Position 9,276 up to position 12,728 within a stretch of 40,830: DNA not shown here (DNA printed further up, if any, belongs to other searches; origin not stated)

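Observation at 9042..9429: Unannotated tandem pair of paralogous acidic, proline-rich micro-ORFs with their own near-consensus promoter, directly downstream of the Type IIG enzyme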

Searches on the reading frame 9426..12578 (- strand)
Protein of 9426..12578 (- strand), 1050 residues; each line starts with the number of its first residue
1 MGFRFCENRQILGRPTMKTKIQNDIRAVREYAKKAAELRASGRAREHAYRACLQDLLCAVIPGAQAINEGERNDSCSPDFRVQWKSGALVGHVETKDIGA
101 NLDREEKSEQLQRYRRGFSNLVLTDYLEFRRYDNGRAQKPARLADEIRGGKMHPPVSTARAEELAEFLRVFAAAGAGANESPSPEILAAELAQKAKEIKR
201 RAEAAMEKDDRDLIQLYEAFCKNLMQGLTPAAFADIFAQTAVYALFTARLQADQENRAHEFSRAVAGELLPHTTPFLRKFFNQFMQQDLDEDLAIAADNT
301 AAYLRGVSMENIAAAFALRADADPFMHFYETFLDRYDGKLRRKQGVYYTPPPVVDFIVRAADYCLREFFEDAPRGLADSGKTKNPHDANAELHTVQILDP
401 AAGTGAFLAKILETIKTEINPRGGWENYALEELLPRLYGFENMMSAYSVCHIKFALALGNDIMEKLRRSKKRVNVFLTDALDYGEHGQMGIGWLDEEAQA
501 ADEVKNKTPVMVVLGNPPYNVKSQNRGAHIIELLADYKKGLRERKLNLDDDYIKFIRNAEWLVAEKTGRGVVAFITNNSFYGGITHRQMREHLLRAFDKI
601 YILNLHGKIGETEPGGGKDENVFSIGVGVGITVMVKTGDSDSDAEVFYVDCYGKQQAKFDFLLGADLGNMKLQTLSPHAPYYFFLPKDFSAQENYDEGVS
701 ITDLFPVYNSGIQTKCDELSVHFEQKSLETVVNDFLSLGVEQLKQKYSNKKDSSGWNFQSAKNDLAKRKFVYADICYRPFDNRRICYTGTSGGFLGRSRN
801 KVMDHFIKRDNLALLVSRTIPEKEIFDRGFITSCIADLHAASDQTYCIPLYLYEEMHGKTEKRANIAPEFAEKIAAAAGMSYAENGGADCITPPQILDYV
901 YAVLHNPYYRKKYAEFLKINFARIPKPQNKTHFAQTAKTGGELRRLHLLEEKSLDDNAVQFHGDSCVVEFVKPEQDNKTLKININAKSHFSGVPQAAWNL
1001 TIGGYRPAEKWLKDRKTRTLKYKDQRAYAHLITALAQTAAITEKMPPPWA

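Call 4: search_protein_families(library=pfam, proteins=[window:9426-12578:-], max_evalue=1)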
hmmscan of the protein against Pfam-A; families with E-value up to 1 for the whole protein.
window:9426-12578:- (1050 aa): 4 families
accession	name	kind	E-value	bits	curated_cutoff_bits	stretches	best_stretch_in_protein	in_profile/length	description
PF18135.7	Type_ISP_C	-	7.3e-70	236.2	25.9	1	703-1028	1-325/342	Type ISP C-terminal specificity domain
PF02384.22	N6_Mtase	-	3.6e-11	43.4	20.4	1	322-594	3-202/311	N-6 DNA Methylase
PF20473.4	MmeI_Mtase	-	4.3e-08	33.1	27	1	389-595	15-217/259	MmeI, DNA-methyltransferase domain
PF07669.17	Eco57I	-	6.2e-08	33.3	25.3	1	437-599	3-159/171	Eco57I restriction-modification methylase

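Call 7: search_protein_families(library=ncbifam, proteins=[window:9426-12578:-], max_evalue=1)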
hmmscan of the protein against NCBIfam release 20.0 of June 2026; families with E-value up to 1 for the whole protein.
window:9426-12578:- (1050 aa): 2 families
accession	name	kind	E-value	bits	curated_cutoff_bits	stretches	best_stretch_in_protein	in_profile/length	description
NF047738.1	antiphage_MADS2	equivalog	7.9e-06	24.4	720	1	395-532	333-465/654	methylation-associated defense system DNA methyltransferase MAD2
TIGR02987.1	met_A_Alw26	exception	0.0083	14.9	353.5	1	386-545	24-149/523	Alw26I/Eco31I/Esp3I family type II restriction adenine-specific DNA-methyltransferase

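Call 13: search_protein_families(library=padloc, proteins=[window:9426-12578:-], max_evalue=1)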
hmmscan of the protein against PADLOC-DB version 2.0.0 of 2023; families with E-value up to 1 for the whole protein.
window:9426-12578:- (1050 aa): 25 families
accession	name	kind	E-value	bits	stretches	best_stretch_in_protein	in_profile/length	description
PDLC03610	REase_MTase_IIG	-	4.8e-225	748.1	2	532-1040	546-1063/1096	Type IIG restriction enzyme-methyltransferase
PDLC03631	REase_MTase_IIG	-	3.8e-77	258.2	2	40-716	20-687/1086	Type IIG restriction enzyme-methyltransferase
PDLC03597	REase_MTase_IIG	-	4.8e-47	158.3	1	325-1016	861-1587/1646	Type IIG restriction enzyme-methyltransferase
PDLC03621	REase_MTase_IIG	-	4.2e-38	129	1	308-1025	266-968/1024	Type IIG restriction enzyme-methyltransferase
PDLC03051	REase_MTase_I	-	4.9e-37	124.7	1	341-1015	861-1538/1591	Type I restriction enzyme-methyltransferase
PDLC04134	mad2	-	1.3e-16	58.5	1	319-651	248-459/492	mads_2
PDLC03338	MTase_II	-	3.2e-12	44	2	392-596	153-320/604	Type II methyltransferase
PDLC03021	MTase_I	-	4.7e-07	27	2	301-371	122-190/491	Type I methyltransferase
PDLC03026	MTase_I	-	7.7e-06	23.3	2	318-373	116-171/487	Type I methyltransferase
PDLC03630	REase_MTase_IIG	-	9.1e-06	21.7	1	328-483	357-493/1100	Type IIG restriction enzyme-methyltransferase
PDLC03313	MTase_II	-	9.9e-06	22.3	1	389-606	44-233/563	Type II methyltransferase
PDLC03612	REase_MTase_IIG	-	1.4e-05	21.5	1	489-605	786-894/1247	Type IIG restriction enzyme-methyltransferase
PDLC03335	MTase_II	-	1.6e-05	21.8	1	309-593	47-272/607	Type II methyltransferase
PDLC03025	MTase_I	-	2.5e-05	21.2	2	391-453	181-238/569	Type I methyltransferase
PDLC02643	DrmMI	-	4.2e-05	19.5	1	337-409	548-616/1347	DrmMI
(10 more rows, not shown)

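Call 21: find_related_loci(query=window:9426-12527:-, collection=genome_contigs, flank=6000)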
Query window:9426-12527:- (1033 aa) in genome_contigs; peptide patterns used: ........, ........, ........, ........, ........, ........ (x = any residue, [..] = any of these).
50 stretches matched a pattern, but none encodes a relative of the query by tblastn (E <= 1e-3).

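Call 22: find_homologous_proteins(query=window:9426-12527:-, max_evalue=1e-20)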
Query window:9426-12527:- (1033 aa): 3342 proteins with E <= 1e-20 among 8000 candidates; the best 120 are listed.
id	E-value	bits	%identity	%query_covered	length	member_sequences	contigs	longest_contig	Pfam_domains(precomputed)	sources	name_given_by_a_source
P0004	0.0e+0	2390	100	100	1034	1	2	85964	PF18135.8,PF02384.23,PF07669.18,PF20473.5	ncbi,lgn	ncbi:MAG: type ISP restriction/modification enzyme [Gammaproteobacteria bacterium]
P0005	0.0e+0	1382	61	99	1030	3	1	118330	PF18135.8,PF02384.23,PF07669.18,PF20473.5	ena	-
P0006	0.0e+0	1335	59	99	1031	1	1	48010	PF18135.8,PF02384.23,PF07669.18,PF20473.5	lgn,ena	-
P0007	0.0e+0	1093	50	99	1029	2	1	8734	PF18135.8,PF02384.23,PF07669.18,PF20473.5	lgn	-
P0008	0.0e+0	1033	50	99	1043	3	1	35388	PF18135.8,PF02384.23,PF07669.18,PF20473.5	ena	-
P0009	0.0e+0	1022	50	99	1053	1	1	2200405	PF18135.8,PF02384.23,PF07669.18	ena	-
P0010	1.3e-285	968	48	99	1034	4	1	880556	PF18135.8,PF02384.23,PF07669.18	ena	-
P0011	1.0e-283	962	47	99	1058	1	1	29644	PF18135.8,PF02384.23,PF07669.18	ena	-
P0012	7.0e-283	959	47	99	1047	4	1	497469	PF18135.8,PF02384.23,PF07669.18,PF20473.5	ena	-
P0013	1.7e-276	938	46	99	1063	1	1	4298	PF18135.8,PF02384.23,PF07669.18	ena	-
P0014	3.9e-275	934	47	99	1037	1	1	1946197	PF18135.8,PF02384.23,PF07669.18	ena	-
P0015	1.2e-273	929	46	99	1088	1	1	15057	PF18135.8,PF02384.23,PF07669.18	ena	-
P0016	1.4e-273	928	46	100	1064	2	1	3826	PF18135.8,PF02384.23,PF07669.18,PF20473.5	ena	-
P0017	3.6e-271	920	46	99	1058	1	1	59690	PF18135.8,PF02384.23,PF07669.18,PF20473.5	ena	-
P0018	8.5e-266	903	46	100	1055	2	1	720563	PF18135.8,PF02384.23,PF07669.18,PF20473.5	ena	-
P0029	4.7e-246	837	68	54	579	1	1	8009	PF02384.23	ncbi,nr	ncbi:MAG: N-6 DNA methylase, partial [Betaproteobacteria bacterium]|nr:N-6 DNA methylase [Betaproteo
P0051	1.8e-225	769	41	98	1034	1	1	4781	PF18135.8,PF02384.23,PF07669.18,PF20473.5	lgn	-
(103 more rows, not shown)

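Call 23: find_encoding_contigs(protein=P0005, flank=6000, max_places=2)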
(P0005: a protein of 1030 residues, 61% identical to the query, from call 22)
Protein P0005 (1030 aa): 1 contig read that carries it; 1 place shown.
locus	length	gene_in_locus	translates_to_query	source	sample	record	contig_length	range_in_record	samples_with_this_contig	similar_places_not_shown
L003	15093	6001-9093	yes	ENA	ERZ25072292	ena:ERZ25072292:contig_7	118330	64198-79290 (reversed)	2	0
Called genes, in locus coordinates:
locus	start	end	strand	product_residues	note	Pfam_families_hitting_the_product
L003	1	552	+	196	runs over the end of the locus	PF04972:BON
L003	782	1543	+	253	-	PF08543:Phos_pyr_kin, PF00294:PfkB (weak)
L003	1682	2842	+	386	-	PF02771:Acyl-CoA_dh_N, PF02770:Acyl-CoA_dh_M, PF00441:Acyl-CoA_dh_1, PF08028:Acyl-CoA_dh_2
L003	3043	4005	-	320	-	PF07670:Gate (weak)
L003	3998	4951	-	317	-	PF04018:VCA0040-like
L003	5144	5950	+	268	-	PF01218:Coprogen_oxidas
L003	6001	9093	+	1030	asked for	PF02384:N6_Mtase, PF20473:MmeI_Mtase, PF07669:Eco57I, PF18135:Type_ISP_C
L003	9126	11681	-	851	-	PF04851:ResIII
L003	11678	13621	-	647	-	PF01555:N6_N4_Mtase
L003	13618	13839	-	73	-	-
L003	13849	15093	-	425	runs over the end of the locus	PF00709:Adenylsucc_synt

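Call 24: find_encoding_contigs(protein=P0006, flank=6000, max_places=2)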
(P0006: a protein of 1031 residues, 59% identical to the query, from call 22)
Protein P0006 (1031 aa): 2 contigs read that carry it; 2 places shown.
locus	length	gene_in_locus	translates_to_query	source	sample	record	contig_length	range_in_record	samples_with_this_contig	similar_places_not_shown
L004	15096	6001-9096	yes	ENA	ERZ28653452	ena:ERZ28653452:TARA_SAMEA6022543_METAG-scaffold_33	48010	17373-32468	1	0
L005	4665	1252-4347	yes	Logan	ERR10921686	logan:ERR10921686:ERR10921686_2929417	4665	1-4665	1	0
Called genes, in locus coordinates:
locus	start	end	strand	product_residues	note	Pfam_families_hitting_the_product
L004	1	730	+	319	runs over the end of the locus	PF04069:OpuAC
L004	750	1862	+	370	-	PF08240:ADH_N, PF16912:Glu_dehyd_C (faint), PF00107:ADH_zinc_N, PF13602:ADH_zinc_N_2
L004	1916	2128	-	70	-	-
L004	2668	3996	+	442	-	PF07167:PhaC_N, PF00561:Abhydrolase_1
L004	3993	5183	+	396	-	PF00108:Thiolase_N, PF00109:ketoacyl-synt (weak), PF02803:Thiolase_C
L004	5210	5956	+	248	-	PF00106:adh_short, PF08659:KR, PF13561:adh_short_C2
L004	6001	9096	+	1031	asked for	PF02384:N6_Mtase, PF20473:MmeI_Mtase (faint), PF07669:Eco57I, PF18135:Type_ISP_C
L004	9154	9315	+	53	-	-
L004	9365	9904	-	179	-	-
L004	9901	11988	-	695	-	PF13191:AAA_16 (faint), PF20703:nSTAND1 (faint), PF00005:ABC_tran, PF13304:AAA_21 (weak), PF08352:oligo_HPY, PF00005:ABC_tran, PF02463:SMC_N (weak), PF08352:oligo_HPY, +1 more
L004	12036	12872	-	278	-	PF12911:OppC_N (weak), PF00528:BPD_transp_1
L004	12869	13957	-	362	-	PF00528:BPD_transp_1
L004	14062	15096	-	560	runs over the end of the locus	PF00496:SBP_bac_5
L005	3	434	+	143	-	?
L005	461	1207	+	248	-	PF00106:adh_short, PF08659:KR, PF13561:adh_short_C2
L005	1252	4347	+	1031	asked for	PF02384:N6_Mtase, PF20473:MmeI_Mtase (faint), PF07669:Eco57I, PF18135:Type_ISP_C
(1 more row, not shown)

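Call 35: find_encoding_contigs(protein=P0029, flank=5000, max_places=2)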
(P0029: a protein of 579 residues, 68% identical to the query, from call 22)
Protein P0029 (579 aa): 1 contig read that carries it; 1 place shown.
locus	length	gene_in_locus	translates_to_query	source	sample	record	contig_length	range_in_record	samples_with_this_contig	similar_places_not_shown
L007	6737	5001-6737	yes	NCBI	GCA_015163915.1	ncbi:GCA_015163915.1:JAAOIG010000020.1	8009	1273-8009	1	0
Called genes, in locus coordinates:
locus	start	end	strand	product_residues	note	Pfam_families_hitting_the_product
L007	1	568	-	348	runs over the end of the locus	PF03480:DctP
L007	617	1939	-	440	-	PF06808:DctM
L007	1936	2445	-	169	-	PF04290:DctQ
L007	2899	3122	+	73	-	-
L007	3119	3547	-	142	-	-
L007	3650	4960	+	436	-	PF00202:Aminotran_3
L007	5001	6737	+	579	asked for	PF02384:N6_Mtase (faint)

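Call 36: find_encoding_contigs(protein=P0007, flank=5000, max_places=2)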
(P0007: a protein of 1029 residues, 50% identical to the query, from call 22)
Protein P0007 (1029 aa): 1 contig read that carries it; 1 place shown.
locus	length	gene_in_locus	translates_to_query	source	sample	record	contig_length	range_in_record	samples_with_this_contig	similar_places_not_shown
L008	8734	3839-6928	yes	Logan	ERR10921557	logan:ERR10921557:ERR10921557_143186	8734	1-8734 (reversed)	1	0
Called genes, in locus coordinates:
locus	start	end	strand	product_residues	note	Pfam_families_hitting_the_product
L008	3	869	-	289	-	?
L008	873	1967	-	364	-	PF26077:BSH_Fcp1 (faint), PF00364:Biotin_lipoyl (faint), PF25917:BSH_RND, PF25973:BSH_CzcB (weak), PF25954:Beta-barrel_RND_2 (weak)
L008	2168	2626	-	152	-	PF05751:FixH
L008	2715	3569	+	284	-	-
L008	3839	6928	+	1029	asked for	PF02384:N6_Mtase, PF20473:MmeI_Mtase, PF07669:Eco57I (weak), PF18135:Type_ISP_C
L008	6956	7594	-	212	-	PF00929:RNase_T, PF16473:Rv2179c-like (faint)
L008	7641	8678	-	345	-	PF01979:Amidohydro_1, PF04909:Amidohydro_2 (weak)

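Call 37: find_encoding_contigs(protein=P0008, flank=5000, max_places=2)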
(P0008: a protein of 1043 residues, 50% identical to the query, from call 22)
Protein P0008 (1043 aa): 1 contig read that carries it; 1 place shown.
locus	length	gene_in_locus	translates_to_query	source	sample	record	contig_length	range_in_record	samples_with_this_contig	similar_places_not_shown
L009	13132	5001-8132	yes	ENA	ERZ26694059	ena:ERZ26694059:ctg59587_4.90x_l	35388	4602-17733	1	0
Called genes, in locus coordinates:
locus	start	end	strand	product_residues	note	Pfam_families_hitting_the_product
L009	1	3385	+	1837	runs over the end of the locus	PF13637:Ank_4 (faint), PF18998:Flg_new_2 (weak), PF07645:EGF_CA (weak), PF18998:Flg_new_2, PF07645:EGF_CA (weak), PF18998:Flg_new_2 (weak), PF07645:EGF_CA (weak), PF18998:Flg_new_2, +8 more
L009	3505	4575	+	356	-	PF01264:Chorismate_synt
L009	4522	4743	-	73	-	-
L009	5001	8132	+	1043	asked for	PF02384:N6_Mtase, PF20473:MmeI_Mtase (faint), PF07669:Eco57I, PF18135:Type_ISP_C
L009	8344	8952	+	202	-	PF02798:GST_N, PF13417:GST_N_3, PF13409:GST_N_2, PF13410:GST_C_2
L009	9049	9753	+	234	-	PF01027:Bax1-I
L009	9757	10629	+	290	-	-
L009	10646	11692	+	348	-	PF02574:S-methyl_trans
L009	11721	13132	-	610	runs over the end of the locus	PF13522:GATase_6, PF13537:GATase_7, PF01380:SIS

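Call 49: list_cluster_members(proteins=[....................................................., L004:9368-9904:-, L006:664-1188:+, window:9045-9200:-, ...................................])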
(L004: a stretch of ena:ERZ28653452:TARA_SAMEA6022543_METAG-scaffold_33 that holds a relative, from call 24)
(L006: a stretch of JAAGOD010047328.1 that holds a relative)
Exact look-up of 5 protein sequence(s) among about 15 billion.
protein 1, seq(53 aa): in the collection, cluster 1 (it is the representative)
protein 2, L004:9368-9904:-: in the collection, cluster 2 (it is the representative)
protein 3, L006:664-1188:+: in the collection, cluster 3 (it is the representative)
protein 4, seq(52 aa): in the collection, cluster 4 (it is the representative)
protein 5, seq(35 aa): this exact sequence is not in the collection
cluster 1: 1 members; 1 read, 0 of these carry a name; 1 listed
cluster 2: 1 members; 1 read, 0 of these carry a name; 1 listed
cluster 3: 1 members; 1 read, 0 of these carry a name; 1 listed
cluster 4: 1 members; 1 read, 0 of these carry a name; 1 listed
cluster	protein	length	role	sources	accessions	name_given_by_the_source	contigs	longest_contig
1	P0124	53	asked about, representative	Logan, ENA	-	-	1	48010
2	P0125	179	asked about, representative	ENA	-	-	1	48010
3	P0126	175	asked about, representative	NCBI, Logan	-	-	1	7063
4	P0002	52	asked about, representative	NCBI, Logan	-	-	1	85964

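Call 51: find_encoding_contigs(protein=P0126, flank=6000, max_places=4)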
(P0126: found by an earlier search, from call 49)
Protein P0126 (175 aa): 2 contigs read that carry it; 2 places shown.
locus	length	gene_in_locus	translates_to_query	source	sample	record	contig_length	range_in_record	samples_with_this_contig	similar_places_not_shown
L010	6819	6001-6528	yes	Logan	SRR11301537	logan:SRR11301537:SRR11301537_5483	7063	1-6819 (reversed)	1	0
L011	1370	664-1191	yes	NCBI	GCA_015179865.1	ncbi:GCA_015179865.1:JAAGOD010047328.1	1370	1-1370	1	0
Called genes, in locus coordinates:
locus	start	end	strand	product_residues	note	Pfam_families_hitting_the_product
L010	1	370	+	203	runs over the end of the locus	?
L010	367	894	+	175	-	-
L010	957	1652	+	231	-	PF03968:LptD_N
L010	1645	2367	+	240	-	PF00005:ABC_tran, PF12399:BCA_ABC_TP_C (weak)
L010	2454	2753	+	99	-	PF02482:Ribosomal_S30AE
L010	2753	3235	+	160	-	PF00359:PTS_EIIA_2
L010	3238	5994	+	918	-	PF00133:tRNA-synt_1, PF09334:tRNA-synt_1g (weak), PF08264:Anticodon_1, PF10458:Val_tRNA-synt_C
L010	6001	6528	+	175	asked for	-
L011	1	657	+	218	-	?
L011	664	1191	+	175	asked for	-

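Call 62: find_encoding_contigs(protein=P0009, flank=3000, max_places=1)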
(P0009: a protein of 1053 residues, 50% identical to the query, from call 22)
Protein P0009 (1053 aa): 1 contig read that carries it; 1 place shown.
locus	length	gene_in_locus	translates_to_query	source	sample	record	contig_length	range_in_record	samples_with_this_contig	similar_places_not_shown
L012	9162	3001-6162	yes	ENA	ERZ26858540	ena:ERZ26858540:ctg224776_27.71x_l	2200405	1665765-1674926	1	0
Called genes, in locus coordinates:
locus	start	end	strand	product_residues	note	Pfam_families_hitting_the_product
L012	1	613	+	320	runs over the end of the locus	PF04018:VCA0040-like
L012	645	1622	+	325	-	PF07670:Gate (weak)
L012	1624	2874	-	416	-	PF02481:DNA_processg_A, PF17782:WHD_DprA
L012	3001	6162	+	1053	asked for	PF02384:N6_Mtase, PF07669:Eco57I, PF18135:Type_ISP_C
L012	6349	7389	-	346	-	PF13271:DUF4062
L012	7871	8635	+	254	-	PF00557:Peptidase_M24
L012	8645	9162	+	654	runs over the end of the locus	PF03901:Glyco_transf_22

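Call 63: find_encoding_contigs(protein=P0010, flank=3000, max_places=1)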
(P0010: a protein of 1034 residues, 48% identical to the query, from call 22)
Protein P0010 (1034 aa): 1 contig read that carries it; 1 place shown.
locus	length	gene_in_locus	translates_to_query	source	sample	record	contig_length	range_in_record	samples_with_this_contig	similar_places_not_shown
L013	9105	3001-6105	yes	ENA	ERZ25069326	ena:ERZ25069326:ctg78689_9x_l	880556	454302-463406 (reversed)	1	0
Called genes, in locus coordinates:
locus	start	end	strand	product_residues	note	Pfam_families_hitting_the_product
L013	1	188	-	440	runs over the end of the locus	PF01225:Mur_ligase, PF08245:Mur_ligase_M, PF02875:Mur_ligase_C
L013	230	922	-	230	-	PF00929:RNase_T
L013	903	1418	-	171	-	PF00075:RNase_H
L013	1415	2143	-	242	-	PF08241:Methyltransf_11, PF13489:Methyltransf_23 (weak), PF08242:Methyltransf_12 (weak), PF01209:Ubie_methyltran (weak), PF13649:Methyltransf_25 (weak), PF13847:Methyltransf_31 (weak)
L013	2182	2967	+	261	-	PF00753:Lactamase_B, PF16123:HAGH_C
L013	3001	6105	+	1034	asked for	PF02384:N6_Mtase, PF07669:Eco57I, PF18135:Type_ISP_C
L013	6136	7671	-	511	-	PF00089:Trypsin, PF13365:Trypsin_2, PF00515:TPR_1, PF13424:TPR_12, PF13414:TPR_11, PF14559:TPR_19, PF00515:TPR_1, PF07719:TPR_2, +69 more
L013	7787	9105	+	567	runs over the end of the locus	PF01368:DHH, PF02272:DHHA1, PF17768:RecJ_OB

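Call 80: find_encoding_contigs(protein=P0011, flank=2500, max_places=1)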
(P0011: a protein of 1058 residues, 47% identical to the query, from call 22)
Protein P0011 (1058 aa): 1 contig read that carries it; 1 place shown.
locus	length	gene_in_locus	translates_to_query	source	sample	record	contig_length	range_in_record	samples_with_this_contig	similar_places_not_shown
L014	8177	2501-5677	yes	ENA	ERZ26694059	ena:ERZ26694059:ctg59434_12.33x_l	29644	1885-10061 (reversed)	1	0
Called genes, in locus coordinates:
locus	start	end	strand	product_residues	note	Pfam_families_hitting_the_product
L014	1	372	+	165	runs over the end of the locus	-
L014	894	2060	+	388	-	-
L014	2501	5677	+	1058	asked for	PF02384:N6_Mtase, PF07669:Eco57I, PF18135:Type_ISP_C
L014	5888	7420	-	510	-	PF01555:N6_N4_Mtase, PF04471:Mrr_cat (weak)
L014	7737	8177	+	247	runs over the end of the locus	-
